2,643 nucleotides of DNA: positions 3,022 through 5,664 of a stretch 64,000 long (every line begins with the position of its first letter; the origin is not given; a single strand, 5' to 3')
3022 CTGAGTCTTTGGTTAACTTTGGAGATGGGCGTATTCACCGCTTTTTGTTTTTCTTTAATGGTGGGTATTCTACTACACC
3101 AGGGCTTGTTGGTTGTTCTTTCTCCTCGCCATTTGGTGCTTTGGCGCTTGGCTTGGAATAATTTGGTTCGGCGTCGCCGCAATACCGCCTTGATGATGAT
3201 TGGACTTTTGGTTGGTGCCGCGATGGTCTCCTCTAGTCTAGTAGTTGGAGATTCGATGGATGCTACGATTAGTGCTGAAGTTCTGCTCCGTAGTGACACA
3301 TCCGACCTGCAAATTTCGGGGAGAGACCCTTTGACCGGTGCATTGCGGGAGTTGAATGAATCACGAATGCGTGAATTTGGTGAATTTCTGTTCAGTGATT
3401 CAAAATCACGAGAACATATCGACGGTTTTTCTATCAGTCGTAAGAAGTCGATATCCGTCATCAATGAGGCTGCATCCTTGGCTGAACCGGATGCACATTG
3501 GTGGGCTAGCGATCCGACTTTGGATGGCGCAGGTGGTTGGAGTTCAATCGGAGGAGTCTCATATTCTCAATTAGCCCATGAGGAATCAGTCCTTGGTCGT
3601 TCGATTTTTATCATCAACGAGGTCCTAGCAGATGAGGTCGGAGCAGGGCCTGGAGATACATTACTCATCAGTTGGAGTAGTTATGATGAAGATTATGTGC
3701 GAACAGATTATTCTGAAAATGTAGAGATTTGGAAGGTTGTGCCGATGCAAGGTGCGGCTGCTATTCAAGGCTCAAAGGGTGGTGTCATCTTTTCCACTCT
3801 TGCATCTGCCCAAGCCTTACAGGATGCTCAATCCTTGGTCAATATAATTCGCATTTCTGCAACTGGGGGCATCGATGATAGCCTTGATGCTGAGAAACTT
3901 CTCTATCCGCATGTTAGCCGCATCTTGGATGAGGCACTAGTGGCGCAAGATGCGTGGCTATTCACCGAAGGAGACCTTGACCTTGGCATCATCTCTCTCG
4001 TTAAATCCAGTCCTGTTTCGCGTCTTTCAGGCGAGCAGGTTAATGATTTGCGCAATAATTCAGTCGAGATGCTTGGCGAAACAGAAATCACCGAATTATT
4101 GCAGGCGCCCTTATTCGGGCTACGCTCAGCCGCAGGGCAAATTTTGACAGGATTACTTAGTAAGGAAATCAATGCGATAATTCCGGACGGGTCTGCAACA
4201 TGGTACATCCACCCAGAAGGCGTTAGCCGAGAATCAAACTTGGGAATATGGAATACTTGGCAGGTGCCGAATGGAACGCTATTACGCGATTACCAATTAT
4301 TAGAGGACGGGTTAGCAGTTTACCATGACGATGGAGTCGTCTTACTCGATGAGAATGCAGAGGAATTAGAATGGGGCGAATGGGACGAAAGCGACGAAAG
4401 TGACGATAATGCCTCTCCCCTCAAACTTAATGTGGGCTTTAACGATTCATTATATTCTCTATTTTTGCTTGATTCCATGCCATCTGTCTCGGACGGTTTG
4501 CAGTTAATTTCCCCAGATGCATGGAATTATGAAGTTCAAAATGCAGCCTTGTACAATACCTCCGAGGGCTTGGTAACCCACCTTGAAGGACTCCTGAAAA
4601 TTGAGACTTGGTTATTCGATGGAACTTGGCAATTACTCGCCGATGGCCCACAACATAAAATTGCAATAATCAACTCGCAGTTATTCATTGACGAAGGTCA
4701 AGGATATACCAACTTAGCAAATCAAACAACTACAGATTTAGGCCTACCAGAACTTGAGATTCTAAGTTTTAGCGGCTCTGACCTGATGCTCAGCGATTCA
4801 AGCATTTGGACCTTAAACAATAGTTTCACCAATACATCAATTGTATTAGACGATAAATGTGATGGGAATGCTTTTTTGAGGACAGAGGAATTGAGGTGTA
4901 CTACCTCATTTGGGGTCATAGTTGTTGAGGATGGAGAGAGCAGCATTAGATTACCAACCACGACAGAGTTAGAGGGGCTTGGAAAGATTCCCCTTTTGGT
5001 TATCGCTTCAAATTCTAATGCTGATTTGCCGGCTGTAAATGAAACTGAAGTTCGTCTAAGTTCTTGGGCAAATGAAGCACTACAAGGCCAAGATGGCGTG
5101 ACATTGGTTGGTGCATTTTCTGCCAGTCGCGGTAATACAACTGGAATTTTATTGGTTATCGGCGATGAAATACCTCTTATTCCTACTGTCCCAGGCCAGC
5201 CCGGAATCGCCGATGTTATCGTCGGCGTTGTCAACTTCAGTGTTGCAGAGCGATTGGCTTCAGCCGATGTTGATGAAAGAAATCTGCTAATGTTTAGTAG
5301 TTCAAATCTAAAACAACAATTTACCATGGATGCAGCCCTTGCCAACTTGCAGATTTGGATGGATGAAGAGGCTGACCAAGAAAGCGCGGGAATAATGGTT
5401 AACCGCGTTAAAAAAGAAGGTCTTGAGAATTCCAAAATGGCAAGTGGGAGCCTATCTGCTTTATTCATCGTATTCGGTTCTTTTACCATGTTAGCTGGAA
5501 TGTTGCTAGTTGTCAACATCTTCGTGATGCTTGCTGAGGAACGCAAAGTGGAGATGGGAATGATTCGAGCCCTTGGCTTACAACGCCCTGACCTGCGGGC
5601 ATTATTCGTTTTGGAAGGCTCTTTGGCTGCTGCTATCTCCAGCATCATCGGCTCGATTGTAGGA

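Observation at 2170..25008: MacB/FtsX-type ABC machine encoded directly upstream of two giant surface proteins: candidate dedicated export/assembly module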

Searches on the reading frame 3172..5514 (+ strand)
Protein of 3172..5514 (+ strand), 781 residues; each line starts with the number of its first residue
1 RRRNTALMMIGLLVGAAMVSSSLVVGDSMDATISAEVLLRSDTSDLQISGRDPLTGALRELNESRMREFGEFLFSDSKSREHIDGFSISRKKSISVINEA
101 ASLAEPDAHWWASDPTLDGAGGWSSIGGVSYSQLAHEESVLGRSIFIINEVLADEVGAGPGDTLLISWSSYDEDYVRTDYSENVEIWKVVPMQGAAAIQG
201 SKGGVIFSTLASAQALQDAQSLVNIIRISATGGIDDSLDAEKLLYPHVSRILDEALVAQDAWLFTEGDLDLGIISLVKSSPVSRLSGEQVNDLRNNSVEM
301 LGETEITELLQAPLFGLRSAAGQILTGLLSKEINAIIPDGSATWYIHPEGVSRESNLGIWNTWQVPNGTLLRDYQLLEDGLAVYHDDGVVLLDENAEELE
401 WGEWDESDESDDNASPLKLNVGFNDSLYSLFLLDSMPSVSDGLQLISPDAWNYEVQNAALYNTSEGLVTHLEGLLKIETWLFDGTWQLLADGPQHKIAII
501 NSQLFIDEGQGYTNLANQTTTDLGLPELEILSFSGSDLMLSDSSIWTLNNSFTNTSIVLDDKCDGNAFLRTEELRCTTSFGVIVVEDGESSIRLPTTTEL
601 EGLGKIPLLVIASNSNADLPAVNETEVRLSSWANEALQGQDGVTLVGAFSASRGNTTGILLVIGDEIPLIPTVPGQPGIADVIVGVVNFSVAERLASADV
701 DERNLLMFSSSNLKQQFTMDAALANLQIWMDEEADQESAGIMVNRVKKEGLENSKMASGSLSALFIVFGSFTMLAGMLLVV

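Call 45: predict_structure(alignment_id=A2)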
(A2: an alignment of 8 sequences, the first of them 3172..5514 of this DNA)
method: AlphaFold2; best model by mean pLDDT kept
length: 781 residues; sequences in the alignment: 8
mean_pLDDT: 49.2   pTM: 0.39
mean pLDDT of the five models: 49.2, 48.8, 47.2, 37.4, 36.6
residues with pLDDT >= 90: 2; 70-90: 151; 50-70: 228; < 50: 400
segments of 3 or more residues with pLDDT < 50: 194-201, 259-274, 276-336, 356-360, 367-371, 395-519, 533-535, 548-554, 565-570, 577-582, 592-637, 640-739
pLDDT, mean of each block of 10 residues (from residue 1): 64 63 56 56 63 58 80 80 81 81 72 75 65 87 87 84 84 68 88 50 75 78 79 66 75 59 43 41 32 33 26 23 26 47 56 50 53 57 56 44 27 24 22 23 23 22 24 30 35 26 22 39 50 51 52 48 51 50 52 37 27 26 28 45 34 25 27 25 27 32 26 31 37 36 62 58 56 60 56
secondary structure, 60 per line:
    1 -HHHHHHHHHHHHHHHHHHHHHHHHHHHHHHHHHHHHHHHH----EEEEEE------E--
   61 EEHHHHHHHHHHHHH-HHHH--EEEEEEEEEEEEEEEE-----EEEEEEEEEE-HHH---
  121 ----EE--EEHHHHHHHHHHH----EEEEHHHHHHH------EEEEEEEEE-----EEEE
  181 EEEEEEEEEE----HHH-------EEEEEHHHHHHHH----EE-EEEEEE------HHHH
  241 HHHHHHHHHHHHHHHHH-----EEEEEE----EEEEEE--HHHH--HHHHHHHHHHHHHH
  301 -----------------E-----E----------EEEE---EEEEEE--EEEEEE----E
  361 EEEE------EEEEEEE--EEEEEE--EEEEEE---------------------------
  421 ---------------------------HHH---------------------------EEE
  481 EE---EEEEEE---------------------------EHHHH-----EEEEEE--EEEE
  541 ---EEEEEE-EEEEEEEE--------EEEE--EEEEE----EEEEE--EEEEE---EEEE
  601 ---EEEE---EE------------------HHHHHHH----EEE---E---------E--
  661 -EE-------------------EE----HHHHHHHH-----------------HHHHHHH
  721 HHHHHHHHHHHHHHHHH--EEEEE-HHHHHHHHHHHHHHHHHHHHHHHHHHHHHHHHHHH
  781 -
elements in order (helices of 4 or more, strands of 3 or more residues): H2-41 E46-51 H63-75 H77-80 E83-98 E104-113 H131-141 E146-149 H150-156 E163-171 E177-190 E205-209 H210-217 E225-230 H237-257 E263-268 E273-278 H281-284 H287-300 E335-338 E342-347 E350-355 E360-364 E371-377 E380-385 E388-393 E478-482 E486-491 H520-523 E529-534 E537-540 E544-549 E551-558 E567-570 E573-577 E582-586 E589-593 E597-600 E604-607 H631-637 E642-644 H689-696 H714-737 E740-744 H746-780
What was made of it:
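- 3955..5358 (+): ECD1 insert (about aa 361-828), beta-rich; not aligned in the outgroup relatives compared and no match to any solved structure. Low AF2 confidence (call 45).
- No interaction was modelled or measured, and the ECD1 insert model is unreliable (pLDDT below 50, call 45).
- Tried and rejected: The ECD1 AlphaFold model, built from the 8 sequences allowed, was poor (pLDDT 49, call 45).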

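Call 68: search_protein_representatives(alignment_id=A3)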
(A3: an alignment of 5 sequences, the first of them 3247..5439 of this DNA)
Query: 5 sequences, 721 profile positions. Proteins with E-value up to 0.001 (for the whole library): 128; up to 1e-10: 57; up to 1e-30: 21. The best 128 are listed.
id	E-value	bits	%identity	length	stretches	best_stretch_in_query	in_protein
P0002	0.0e+00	1048.8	-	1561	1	1-720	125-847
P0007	3.0e-245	832.4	-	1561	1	1-720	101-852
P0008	2.3e-227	773.3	-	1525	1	1-721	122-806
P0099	1.6e-105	370.5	-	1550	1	1-720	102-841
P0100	4.6e-90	319.4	-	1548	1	1-720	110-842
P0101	4.2e-87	309.6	-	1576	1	1-714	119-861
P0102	3.3e-82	293.4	-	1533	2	1-369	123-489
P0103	1.4e-80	288.0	-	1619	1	1-720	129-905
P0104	3.2e-80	286.8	-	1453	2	122-719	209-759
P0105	4.5e-76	273.1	-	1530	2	1-387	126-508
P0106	9.1e-71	255.6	-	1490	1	1-719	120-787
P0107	5.4e-67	243.1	-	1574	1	1-718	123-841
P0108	4.9e-66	239.9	-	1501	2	1-368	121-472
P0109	3.6e-63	230.5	-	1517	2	1-362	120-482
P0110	1.6e-58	215.1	-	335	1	238-503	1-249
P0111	2.4e-52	194.7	-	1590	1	1-720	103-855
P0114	2.4e-37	145.1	-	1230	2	1-305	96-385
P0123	9.1e-23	96.9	-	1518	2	1-312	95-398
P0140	1.5e-16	76.3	-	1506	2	1-256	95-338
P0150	2.7e-11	59.0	-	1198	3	119-243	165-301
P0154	6.6e-10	54.4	-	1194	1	11-253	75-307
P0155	6.8e-10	54.4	-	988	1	1-228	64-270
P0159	6.4e-09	51.1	-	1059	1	40-230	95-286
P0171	3.3e-07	45.5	-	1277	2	1-315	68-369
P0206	2.1e-04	36.2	-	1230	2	43-245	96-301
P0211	2.8e-04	35.8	-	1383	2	51-248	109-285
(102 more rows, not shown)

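Call 69: list_cluster_members(proteins=[P0123, P0140, P0114, P0111, P0150, P0154, P0171, P0211, P0155, P0159])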
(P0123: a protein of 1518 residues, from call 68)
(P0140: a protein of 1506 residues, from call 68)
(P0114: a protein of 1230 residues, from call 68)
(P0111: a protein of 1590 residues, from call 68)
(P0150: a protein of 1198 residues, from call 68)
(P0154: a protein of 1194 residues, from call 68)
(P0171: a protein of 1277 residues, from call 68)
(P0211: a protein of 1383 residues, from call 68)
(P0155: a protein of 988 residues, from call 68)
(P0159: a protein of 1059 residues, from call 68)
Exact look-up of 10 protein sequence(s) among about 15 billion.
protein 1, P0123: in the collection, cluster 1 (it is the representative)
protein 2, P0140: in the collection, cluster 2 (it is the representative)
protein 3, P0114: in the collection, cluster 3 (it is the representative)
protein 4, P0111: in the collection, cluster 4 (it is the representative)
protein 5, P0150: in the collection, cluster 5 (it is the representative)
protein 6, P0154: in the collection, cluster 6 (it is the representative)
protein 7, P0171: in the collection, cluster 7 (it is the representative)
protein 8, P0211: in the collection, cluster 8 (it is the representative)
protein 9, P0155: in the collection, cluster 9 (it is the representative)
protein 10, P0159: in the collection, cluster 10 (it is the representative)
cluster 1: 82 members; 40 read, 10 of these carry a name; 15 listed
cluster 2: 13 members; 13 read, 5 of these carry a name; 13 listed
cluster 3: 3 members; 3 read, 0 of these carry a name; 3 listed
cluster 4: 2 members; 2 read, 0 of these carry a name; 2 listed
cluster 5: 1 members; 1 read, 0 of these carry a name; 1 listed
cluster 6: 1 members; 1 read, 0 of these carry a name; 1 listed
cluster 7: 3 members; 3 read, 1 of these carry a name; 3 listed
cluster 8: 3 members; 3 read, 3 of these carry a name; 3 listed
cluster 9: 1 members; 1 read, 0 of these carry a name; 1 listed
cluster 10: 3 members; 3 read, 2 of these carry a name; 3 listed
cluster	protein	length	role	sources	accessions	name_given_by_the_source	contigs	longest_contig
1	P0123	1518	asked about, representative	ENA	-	-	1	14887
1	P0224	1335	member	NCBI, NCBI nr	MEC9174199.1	MAG: FtsX-like permease family protein, partial [Candidatus Thermoplasmatota archaeon] | FtsX-like permease family protein [Candidatus Thermoplasmatota archaeon]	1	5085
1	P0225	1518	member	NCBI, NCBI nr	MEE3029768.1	MAG: ABC transporter permease [Candidatus Thermoplasmatota archaeon] | ABC transporter permease [Candidatus Thermoplasmatota archaeon]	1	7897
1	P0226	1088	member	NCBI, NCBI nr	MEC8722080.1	MAG: ABC transporter permease, partial [Candidatus Thermoplasmatota archaeon] | ABC transporter permease [Candidatus Thermoplasmatota archaeon]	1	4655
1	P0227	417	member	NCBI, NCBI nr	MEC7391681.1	MAG: hypothetical protein VX655_06285, partial [Candidatus Thermoplasmatota archaeon] | hypothetical protein [Candidatus Thermoplasmatota archaeon]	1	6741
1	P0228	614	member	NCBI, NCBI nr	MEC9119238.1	MAG: ABC transporter permease, partial [Candidatus Thermoplasmatota archaeon] | ABC transporter permease [Candidatus Thermoplasmatota archaeon]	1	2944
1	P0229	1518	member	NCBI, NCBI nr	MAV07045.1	MAG: hypothetical protein CMA29_04050 [Euryarchaeota archaeon] | hypothetical protein [Euryarchaeota archaeon]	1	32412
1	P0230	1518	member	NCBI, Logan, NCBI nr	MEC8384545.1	MAG: FtsX-like permease family protein [Candidatus Thermoplasmatota archaeon] | FtsX-like permease family protein [Candidatus Thermoplasmatota archaeon]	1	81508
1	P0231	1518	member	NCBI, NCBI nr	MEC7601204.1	MAG: FtsX-like permease family protein [Candidatus Thermoplasmatota archaeon] | FtsX-like permease family protein [Candidatus Thermoplasmatota archaeon]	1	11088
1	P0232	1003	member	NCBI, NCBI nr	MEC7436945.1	MAG: FtsX-like permease family protein, partial [Candidatus Thermoplasmatota archaeon] | FtsX-like permease family protein [Candidatus Thermoplasmatota archaeon]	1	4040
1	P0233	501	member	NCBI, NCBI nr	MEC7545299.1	MAG: hypothetical protein VYE51_07515, partial [Candidatus Thermoplasmatota archaeon] | hypothetical protein [Candidatus Thermoplasmatota archaeon]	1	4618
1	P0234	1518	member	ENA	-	-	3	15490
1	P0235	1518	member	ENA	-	-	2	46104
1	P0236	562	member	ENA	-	-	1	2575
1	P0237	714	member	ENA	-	-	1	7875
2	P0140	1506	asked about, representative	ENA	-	-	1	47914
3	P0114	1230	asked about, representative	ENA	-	-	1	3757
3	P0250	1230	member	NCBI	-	-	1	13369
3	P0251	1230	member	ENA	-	-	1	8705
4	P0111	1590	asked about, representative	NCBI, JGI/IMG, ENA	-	-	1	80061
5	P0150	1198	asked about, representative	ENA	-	-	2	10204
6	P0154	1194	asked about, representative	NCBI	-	-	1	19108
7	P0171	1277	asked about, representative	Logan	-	-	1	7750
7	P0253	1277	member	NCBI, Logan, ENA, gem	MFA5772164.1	MAG: FtsX-like permease family protein [Thermoplasmata archaeon]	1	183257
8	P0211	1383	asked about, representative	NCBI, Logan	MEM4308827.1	MAG: FtsX-like permease family protein [Thermoplasmata archaeon]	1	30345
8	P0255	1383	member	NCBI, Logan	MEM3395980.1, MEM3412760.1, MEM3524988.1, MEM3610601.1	MAG: FtsX-like permease family protein [Thermoplasmata archaeon]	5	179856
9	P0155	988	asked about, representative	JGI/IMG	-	-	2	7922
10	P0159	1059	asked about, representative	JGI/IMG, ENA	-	-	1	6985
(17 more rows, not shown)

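Call 72: find_encoding_contigs(protein=P0230, flank=10000, max_places=2)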
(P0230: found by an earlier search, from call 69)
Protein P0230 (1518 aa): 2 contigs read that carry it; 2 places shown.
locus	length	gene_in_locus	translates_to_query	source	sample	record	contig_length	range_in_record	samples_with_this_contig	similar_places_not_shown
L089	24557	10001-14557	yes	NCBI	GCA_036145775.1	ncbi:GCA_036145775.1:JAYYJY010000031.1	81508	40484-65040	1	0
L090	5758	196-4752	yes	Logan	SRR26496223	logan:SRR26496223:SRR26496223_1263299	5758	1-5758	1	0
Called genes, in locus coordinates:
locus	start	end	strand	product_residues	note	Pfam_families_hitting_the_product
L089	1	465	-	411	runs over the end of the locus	PF00296:Bac_luciferase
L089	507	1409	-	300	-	PF07719:TPR_2 (faint), PF13374:TPR_10 (faint), PF17874:TPR_MalT (weak), PF13424:TPR_12 (weak)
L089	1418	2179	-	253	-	PF00106:adh_short, PF13561:adh_short_C2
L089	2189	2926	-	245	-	PF00551:Formyl_trans_N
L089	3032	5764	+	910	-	PF02412:TSP_3 (weak)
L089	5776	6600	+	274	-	PF10509:GalKase_gal_bdg, PF00288:GHMP_kinases_N, PF08544:GHMP_kinases_C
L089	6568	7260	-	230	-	PF00483:NTP_transferase, PF12804:NTP_transf_3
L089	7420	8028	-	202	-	PF09335:VTT_dom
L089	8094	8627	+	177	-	PF17146:PIN_6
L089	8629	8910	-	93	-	PF02416:TatA_B_E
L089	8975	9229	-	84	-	PF02597:ThiS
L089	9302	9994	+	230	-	PF00005:ABC_tran, PF13304:AAA_21 (faint)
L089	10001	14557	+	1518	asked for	PF02687:FtsX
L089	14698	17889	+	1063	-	-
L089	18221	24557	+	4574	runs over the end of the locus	PF00127:Copper-bind (weak), PF07790:Pilin_N (weak)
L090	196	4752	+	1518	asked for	PF02687:FtsX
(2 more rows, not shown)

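Call 74: find_encoding_contigs(protein=P0253, flank=10000, max_places=2)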
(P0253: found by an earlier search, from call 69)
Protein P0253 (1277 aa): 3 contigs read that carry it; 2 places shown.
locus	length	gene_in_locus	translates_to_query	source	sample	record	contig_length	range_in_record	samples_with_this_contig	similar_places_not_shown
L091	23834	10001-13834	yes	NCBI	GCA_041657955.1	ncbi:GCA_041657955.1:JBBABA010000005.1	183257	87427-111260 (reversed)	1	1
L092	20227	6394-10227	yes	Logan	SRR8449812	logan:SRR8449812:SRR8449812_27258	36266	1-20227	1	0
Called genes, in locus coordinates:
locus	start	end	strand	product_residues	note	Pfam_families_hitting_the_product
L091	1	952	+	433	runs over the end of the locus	PF13393:tRNA-synt_His, PF00587:tRNA-synt_2b, PF03129:HGTP_anticodon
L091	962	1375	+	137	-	-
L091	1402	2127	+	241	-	PF10584:Proteasome_A_N, PF00227:Proteasome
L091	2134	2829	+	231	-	PF01172:SBDS_N, PF09377:SBDS_domain_II, PF20268:SBDS_C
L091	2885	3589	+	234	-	PF14382:ECR1_N, PF22625:ECR1_N_2, PF21266:S1_RRP4 (weak), PF00013:KH_1 (weak), PF15985:KH_6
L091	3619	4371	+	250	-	PF01138:RNase_PH, PF03725:RNase_PH_C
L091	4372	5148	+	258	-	PF01138:RNase_PH, PF03725:RNase_PH_C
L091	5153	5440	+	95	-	PF01780:Ribosomal_L37ae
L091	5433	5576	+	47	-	-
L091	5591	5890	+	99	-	PF09341:Pcc1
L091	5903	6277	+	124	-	PF01920:Prefoldin_2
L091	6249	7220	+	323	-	PF01368:DHH, PF02272:DHHA1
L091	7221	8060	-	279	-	PF02830:V4R (weak)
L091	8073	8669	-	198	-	PF24409:wHTH-PRTase_assc (weak)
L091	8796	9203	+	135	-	PF01402:RHH_1 (weak), PF08753:NikR_C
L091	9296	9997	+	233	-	PF00005:ABC_tran, PF02463:SMC_N (weak), PF13304:AAA_21 (faint)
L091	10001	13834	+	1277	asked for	PF02687:FtsX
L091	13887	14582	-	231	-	PF01973:MptE-like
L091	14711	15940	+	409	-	PF00753:Lactamase_B (weak), PF16661:Lactamase_B_6 (weak), PF10996:Beta-Casp, PF07521:RMMBL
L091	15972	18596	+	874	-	PF03176:MMPL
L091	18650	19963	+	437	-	PF00579:tRNA-synt_1b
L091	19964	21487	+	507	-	PF00152:tRNA-synt_2 (faint), PF01409:tRNA-synt_2d, PF17759:tRNA_synthFbeta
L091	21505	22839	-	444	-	PF01368:DHH, PF02272:DHHA1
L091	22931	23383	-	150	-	PF08069:Ribosomal_S13_N, PF00312:Ribosomal_S15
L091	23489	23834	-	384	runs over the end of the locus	-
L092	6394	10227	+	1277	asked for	PF02687:FtsX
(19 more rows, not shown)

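Call 75: find_encoding_contigs(protein=P0255, flank=10000, max_places=2)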
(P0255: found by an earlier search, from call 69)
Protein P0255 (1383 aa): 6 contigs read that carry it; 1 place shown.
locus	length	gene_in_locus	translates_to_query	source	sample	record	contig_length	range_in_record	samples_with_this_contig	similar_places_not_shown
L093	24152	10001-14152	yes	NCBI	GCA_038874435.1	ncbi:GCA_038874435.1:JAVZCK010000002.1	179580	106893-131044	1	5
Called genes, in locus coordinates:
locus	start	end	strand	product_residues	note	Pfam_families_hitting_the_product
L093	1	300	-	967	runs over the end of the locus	PF05048:NosD, PF12708:Pect-lyase_RHGA_epim (faint), PF13229:Beta_helix, PF05048:NosD, PF13229:Beta_helix, PF05048:NosD, PF13229:Beta_helix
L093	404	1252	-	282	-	-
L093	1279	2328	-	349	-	PF00091:Tubulin, PF12327:FtsZ_C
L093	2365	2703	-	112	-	PF01402:RHH_1 (weak)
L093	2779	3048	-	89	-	PF05370:DUF749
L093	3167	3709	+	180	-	-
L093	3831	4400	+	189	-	PF02830:V4R (faint)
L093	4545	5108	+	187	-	-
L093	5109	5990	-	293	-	PF01874:CitG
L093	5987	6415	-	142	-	-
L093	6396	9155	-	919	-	PF00149:Metallophos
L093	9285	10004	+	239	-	PF00005:ABC_tran, PF13304:AAA_21 (faint)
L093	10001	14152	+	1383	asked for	PF02687:FtsX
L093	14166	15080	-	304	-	PF04307:YdjM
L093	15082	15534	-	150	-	PF14588:YjgF_endoribonc, PF01042:Ribonuc_L-PSP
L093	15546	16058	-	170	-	PF01613:Flavin_Reduct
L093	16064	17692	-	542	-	PF00501:AMP-binding, PF13193:AMP-binding_C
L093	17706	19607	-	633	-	PF16177:ACAS_N, PF00501:AMP-binding, PF13193:AMP-binding_C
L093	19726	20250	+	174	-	-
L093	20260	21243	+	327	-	PF00850:Hist_deacetyl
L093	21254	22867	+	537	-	PF06418:CTP_synth_N, PF00117:GATase, PF07722:Peptidase_C26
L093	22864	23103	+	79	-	PF04457:MJ1316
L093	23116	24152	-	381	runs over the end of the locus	PF00330:Aconitase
